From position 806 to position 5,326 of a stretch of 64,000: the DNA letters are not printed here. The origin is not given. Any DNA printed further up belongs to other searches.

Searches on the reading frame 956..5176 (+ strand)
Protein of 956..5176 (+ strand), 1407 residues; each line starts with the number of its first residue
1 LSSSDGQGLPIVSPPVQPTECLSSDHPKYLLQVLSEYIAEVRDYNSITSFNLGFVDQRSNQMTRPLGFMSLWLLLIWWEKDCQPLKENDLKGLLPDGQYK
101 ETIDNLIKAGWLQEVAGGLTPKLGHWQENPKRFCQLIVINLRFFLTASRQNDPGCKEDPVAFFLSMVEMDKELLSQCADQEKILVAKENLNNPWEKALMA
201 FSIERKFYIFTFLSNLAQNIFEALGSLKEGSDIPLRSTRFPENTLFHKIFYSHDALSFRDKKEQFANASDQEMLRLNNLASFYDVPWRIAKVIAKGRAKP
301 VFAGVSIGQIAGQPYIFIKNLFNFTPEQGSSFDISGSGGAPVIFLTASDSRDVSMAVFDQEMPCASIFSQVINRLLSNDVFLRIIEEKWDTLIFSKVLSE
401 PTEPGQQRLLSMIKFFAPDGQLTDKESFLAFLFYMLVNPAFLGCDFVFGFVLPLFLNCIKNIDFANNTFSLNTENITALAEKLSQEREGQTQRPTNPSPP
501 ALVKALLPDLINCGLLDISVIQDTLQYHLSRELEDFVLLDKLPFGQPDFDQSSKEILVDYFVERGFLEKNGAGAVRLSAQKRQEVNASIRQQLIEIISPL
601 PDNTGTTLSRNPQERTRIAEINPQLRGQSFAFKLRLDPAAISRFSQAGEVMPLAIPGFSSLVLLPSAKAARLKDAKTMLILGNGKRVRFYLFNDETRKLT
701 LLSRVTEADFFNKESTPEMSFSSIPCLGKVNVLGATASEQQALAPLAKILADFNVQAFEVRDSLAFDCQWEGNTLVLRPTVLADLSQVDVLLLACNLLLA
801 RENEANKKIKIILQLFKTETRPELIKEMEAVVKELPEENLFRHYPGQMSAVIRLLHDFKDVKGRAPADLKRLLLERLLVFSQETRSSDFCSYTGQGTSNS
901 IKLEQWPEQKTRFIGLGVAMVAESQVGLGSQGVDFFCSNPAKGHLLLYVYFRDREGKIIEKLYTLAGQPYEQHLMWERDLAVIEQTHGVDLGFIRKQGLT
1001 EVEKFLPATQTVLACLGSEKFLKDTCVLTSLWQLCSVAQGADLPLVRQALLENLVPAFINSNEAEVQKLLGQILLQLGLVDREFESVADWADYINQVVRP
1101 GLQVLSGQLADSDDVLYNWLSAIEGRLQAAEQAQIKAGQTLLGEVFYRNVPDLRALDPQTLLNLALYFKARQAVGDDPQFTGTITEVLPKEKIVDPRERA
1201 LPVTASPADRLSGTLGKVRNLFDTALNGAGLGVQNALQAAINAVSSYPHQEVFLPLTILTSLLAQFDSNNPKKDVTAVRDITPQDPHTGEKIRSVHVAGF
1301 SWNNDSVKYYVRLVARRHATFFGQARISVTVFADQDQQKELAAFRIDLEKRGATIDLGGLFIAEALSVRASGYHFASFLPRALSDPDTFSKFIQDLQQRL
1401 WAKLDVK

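Call 3: search_protein_families(library=pfam, proteins=[window:956-5176:+], max_evalue=1)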
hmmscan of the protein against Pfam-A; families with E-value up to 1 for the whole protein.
window:956-5176:+ (1407 aa): 2 families
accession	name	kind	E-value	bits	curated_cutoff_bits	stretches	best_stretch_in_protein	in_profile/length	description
PF23654.1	ARM_LIN_2nd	-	0.074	13.1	27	1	1017-1083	19-85/164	E3 ubiquitin-protein ligase LIN-like, ARM repeat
PF25532.1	CH_CAMSAP2_N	-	0.24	11.8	27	0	773-853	48-123/135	CAMSAP2-like, calponin-homology domain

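Call 4: search_protein_families(library=ncbifam, proteins=[window:956-5176:+], max_evalue=1)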
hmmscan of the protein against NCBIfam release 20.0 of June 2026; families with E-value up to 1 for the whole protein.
window:956-5176:+ (1407 aa): 1 family
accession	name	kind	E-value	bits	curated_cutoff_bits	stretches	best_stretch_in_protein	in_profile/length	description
NF005521.0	PRK07159.1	equivalog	0.16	12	122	0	908-932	29-52/101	F0F1 ATP synthase subunit C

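Call 75: find_homologous_proteins(query=window:956-5176:+)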
Query window:956-5176:+ (1407 aa): 1 proteins with E <= 0.001 among 8000 candidates.
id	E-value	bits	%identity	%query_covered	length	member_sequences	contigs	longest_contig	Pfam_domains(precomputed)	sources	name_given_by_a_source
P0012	0.0e+0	3147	100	99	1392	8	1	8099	-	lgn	-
